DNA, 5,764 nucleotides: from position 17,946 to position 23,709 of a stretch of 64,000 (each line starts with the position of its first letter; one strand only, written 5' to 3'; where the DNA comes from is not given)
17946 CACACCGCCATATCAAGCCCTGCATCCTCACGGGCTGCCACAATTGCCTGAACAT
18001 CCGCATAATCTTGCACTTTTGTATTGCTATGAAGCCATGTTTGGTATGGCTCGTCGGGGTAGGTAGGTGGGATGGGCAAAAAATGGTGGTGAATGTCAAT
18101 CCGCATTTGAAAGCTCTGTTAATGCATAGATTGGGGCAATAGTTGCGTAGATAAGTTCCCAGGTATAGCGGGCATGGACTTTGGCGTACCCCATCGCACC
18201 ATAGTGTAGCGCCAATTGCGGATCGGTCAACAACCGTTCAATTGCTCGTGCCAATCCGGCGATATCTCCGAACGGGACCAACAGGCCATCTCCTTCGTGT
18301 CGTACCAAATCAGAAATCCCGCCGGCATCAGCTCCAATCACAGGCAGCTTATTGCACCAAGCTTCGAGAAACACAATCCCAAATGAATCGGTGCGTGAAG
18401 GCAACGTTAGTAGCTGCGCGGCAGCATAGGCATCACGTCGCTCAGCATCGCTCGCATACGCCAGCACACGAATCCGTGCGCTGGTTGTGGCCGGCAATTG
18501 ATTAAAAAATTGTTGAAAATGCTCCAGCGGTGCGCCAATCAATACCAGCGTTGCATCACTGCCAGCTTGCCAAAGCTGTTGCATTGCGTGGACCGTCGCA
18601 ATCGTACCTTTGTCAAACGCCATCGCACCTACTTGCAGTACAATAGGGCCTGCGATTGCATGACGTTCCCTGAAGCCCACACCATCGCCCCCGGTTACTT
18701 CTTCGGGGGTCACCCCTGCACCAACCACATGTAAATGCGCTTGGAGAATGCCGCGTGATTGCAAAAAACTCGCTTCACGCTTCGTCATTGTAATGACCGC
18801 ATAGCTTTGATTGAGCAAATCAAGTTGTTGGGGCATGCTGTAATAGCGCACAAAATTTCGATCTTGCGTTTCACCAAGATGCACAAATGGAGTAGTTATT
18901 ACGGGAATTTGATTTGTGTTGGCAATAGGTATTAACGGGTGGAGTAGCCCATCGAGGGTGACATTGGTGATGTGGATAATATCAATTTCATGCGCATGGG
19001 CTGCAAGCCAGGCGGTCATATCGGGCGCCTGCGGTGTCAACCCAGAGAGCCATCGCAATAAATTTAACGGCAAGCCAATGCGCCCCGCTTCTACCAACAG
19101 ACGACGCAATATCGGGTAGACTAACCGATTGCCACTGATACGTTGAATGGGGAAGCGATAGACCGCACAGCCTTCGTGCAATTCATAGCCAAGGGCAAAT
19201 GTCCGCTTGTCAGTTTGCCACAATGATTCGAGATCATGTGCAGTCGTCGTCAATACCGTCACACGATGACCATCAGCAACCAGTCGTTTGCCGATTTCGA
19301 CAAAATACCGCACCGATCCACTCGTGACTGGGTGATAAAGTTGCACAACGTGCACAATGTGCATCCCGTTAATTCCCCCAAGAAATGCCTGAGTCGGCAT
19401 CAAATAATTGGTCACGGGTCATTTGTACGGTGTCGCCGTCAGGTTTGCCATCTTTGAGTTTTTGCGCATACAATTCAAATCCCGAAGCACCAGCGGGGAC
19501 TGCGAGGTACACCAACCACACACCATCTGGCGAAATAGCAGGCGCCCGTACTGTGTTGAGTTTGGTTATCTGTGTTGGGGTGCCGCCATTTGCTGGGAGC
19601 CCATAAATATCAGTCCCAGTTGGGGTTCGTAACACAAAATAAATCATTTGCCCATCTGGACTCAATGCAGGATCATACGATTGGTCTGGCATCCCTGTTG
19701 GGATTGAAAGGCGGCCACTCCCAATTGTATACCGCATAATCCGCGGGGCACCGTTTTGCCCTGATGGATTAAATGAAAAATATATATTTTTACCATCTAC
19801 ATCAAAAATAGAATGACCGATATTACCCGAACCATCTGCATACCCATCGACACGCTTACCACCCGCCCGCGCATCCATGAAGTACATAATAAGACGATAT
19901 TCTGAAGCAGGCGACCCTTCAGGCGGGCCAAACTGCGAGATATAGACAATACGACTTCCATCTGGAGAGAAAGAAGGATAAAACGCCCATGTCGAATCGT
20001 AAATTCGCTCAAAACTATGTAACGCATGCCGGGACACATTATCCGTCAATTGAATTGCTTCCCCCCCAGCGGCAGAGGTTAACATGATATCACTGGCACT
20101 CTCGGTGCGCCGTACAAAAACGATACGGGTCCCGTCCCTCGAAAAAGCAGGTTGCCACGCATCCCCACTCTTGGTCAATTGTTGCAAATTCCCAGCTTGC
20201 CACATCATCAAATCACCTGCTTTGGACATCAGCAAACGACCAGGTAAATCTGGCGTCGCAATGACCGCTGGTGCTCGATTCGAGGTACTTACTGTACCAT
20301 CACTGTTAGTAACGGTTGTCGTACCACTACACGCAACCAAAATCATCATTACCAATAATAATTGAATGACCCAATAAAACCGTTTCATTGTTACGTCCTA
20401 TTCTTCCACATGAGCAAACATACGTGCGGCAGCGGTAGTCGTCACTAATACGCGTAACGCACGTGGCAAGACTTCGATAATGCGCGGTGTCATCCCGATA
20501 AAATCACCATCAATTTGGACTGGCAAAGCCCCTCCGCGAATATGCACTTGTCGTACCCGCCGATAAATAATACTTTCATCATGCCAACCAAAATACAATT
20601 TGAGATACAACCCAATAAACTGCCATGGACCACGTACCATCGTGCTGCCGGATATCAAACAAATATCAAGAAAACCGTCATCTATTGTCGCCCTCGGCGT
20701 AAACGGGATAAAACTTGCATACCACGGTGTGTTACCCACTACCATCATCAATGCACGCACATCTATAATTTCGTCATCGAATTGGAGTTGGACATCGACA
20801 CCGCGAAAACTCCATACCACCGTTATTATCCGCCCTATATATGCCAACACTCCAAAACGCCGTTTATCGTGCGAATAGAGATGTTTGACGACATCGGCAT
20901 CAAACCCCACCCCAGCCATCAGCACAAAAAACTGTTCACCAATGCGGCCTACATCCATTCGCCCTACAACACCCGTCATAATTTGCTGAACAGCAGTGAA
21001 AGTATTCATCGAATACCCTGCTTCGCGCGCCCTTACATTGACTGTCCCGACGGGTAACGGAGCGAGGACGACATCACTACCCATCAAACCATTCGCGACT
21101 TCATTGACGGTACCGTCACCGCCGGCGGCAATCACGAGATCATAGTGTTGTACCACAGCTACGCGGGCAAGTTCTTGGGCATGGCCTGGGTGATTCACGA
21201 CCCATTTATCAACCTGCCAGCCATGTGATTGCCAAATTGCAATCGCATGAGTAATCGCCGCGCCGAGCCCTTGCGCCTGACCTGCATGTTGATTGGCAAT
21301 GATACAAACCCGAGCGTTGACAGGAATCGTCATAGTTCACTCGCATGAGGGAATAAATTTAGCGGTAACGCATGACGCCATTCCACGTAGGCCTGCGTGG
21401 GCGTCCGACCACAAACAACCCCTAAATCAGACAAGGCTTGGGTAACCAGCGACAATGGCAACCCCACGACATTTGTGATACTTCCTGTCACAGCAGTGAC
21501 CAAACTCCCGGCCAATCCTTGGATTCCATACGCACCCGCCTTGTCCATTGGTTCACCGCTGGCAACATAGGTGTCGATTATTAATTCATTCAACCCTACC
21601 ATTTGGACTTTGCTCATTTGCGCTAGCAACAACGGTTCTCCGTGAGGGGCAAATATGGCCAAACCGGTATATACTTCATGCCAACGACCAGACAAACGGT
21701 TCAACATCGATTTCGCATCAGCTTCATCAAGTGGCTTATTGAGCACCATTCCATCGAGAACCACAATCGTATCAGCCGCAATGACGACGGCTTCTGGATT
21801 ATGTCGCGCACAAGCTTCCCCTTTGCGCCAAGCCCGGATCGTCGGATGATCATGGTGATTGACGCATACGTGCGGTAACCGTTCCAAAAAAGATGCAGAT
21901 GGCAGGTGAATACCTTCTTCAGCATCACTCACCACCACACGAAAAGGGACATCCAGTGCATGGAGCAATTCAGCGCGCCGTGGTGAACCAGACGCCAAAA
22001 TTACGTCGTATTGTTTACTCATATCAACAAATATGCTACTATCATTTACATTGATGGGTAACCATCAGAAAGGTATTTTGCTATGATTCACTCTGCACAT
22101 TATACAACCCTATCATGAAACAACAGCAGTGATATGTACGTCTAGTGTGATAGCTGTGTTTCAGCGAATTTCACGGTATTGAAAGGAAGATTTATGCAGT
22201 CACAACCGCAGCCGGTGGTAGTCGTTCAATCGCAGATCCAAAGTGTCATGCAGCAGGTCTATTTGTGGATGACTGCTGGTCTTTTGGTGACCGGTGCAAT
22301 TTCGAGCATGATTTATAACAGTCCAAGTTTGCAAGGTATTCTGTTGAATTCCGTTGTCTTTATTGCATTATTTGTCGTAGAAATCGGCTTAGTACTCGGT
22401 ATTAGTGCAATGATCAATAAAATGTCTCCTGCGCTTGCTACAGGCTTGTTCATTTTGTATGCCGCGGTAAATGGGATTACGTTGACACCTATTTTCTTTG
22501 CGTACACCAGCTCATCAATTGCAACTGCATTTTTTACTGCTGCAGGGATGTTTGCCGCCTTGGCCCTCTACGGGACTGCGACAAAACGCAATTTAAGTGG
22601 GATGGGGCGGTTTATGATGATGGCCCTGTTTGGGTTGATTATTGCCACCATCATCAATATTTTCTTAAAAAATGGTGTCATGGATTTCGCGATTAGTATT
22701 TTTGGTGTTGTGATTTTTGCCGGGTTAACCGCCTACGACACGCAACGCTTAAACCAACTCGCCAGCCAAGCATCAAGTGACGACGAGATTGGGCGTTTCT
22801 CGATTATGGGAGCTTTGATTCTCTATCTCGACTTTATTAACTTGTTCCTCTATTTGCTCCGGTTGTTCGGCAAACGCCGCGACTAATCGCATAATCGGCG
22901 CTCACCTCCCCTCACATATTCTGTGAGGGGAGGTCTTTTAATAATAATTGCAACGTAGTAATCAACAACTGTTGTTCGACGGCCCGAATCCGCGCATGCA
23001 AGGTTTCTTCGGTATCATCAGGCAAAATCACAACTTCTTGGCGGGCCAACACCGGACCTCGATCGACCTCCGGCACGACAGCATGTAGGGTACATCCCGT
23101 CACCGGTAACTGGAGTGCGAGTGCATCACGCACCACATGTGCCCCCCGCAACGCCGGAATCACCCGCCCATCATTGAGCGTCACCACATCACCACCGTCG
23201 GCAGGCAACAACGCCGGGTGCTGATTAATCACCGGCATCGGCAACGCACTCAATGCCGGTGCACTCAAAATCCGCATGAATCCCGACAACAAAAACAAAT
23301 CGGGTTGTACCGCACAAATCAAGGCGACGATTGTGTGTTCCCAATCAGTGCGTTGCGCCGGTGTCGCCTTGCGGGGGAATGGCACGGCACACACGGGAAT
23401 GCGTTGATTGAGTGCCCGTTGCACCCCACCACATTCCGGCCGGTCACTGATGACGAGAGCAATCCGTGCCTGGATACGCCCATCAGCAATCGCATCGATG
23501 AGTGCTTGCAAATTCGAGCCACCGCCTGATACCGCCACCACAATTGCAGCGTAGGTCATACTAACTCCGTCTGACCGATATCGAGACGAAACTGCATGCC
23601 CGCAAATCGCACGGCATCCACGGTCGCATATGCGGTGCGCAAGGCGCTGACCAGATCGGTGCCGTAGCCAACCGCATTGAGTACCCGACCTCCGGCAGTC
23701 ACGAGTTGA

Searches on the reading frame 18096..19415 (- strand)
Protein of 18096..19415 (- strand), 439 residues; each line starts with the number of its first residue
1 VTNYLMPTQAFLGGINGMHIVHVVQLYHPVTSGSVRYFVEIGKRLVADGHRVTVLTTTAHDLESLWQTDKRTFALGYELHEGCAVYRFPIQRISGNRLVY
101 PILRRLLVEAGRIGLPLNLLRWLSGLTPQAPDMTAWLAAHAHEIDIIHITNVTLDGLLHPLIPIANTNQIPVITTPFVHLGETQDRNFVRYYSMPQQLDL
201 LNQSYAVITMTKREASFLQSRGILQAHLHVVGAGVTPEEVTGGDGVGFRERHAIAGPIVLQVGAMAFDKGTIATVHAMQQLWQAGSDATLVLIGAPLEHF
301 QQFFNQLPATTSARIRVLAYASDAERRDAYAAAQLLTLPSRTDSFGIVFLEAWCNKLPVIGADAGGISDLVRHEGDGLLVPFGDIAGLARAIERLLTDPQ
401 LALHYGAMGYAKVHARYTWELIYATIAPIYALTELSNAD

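Call 53: search_protein_families(library=pfam, proteins=[window:18096-19415:-], max_evalue=0.00001)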
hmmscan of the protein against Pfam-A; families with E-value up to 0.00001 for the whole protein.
window:18096-19415:- (439 aa): 6 families
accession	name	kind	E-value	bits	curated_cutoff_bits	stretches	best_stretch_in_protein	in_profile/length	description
PF00534.26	Glycos_transf_1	-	9.9e-25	87.5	26.4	1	256-407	15-167/172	Glycosyl transferases group 1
PF13692.12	Glyco_trans_1_4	-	1.4e-24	87.4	27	1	257-398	2-142/142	Glycosyl transferases group 1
PF20706.3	GT4-conflict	-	4e-14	52.8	26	1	257-420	198-379/385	Family 4 Glycosyltransferase in conflict systems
PF13579.12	Glyco_trans_4_4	-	9.4e-11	42.7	29.7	1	33-234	2-158/158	Glycosyl transferase 4-like domain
PF13439.12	Glyco_transf_4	-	4e-10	40.4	28.5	1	32-238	2-169/170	Glycosyltransferase Family 4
PF13524.12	Glyco_trans_1_2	-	6.6e-06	26.6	25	0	314-423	28-139/144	Glycosyl transferase-like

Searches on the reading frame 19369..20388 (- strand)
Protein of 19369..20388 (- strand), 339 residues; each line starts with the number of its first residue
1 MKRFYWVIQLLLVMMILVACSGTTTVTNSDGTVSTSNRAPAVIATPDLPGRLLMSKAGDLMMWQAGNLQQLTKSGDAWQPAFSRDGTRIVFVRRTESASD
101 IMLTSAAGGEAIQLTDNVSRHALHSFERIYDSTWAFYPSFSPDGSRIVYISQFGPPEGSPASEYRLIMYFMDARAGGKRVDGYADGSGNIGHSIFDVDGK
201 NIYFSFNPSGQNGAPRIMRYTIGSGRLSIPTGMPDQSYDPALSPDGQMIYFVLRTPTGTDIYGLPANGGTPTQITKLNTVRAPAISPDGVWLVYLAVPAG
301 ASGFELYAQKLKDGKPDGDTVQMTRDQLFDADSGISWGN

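Call 53: search_protein_families(library=pfam, proteins=[window:19369-20388:-], max_evalue=0.00001)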
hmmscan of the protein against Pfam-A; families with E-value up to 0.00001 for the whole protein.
window:19369-20388:- (339 aa): 1 family
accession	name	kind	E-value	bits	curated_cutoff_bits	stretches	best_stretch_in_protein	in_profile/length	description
PF07676.18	PD40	-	8.4e-20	70.6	20.9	0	238-262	12-37/38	WD40-like Beta Propeller Repeat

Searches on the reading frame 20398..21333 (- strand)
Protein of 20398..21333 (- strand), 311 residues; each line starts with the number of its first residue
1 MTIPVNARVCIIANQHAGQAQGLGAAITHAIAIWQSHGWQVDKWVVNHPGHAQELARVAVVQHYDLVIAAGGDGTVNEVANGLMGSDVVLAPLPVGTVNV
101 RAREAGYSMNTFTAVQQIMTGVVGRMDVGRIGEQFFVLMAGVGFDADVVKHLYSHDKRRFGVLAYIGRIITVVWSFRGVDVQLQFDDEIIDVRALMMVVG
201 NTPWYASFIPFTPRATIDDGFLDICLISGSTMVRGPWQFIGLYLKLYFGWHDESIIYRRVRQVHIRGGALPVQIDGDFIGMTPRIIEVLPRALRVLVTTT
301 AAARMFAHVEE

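Call 95: search_protein_families(library=pfam, proteins=[window:20398-21333:-], max_evalue=0.00001)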
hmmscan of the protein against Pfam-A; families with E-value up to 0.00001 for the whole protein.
window:20398-21333:- (311 aa): 2 families
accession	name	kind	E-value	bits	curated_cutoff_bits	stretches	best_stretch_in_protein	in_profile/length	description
PF00781.29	DAGK_cat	-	2.5e-26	92.1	23.6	1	8-131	1-125/125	Diacylglycerol kinase catalytic domain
PF19279.4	YegS_C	-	8e-20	71.6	27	1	142-297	5-158/158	YegS C-terminal NAD kinase beta sandwich-like domain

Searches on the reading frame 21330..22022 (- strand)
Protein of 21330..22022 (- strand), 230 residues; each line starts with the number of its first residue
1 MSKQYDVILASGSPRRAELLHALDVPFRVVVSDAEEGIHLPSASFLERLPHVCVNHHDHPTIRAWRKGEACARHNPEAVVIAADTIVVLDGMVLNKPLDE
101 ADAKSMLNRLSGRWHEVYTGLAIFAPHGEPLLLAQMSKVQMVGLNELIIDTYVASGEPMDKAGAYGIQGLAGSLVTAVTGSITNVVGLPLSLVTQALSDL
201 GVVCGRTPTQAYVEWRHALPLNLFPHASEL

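Call 96: search_protein_families(library=pfam, proteins=[window:21330-22022:-], max_evalue=0.00001)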
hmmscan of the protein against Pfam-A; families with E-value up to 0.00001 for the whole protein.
window:21330-22022:- (230 aa): 1 family
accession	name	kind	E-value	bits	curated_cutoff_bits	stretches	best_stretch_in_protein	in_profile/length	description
PF02545.19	Maf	-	4.7e-50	170.3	27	1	7-199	2-186/187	Maf-like protein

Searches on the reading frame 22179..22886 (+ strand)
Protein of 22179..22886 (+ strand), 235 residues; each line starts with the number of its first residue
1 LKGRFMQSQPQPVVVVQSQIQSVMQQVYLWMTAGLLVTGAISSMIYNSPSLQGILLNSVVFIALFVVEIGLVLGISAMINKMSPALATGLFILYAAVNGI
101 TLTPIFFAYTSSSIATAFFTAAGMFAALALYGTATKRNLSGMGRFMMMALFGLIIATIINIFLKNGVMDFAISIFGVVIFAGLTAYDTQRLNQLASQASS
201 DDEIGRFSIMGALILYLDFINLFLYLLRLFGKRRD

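Call 96: search_protein_families(library=pfam, proteins=[window:22179-22886:+], max_evalue=0.00001)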
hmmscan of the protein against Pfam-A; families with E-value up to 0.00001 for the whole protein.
window:22179-22886:+ (235 aa): 2 families
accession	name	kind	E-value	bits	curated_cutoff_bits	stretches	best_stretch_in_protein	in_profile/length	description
PF01027.25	Bax1-I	-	1.4e-56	192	34.1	1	21-230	1-207/207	Inhibitor of apoptosis-promoting Bax1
PF12811.12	BaxI_1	-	4.1e-07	30.3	26.2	1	31-229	33-227/233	Bax inhibitor 1 like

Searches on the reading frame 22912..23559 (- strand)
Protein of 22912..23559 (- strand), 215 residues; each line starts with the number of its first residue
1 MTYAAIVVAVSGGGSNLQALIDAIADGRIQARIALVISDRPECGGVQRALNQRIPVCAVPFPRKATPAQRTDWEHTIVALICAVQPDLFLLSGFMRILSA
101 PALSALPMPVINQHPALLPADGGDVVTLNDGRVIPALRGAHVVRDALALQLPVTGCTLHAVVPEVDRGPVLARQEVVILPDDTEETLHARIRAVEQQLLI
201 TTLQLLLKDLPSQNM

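Call 96: search_protein_families(library=pfam, proteins=[window:22912-23559:-], max_evalue=0.00001)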
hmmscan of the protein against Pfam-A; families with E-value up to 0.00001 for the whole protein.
window:22912-23559:- (215 aa): 1 family
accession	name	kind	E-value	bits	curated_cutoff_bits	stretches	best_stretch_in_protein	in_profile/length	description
PF00551.24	Formyl_trans_N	-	1.3e-38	133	26.1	1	6-202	3-180/181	Formyl transferase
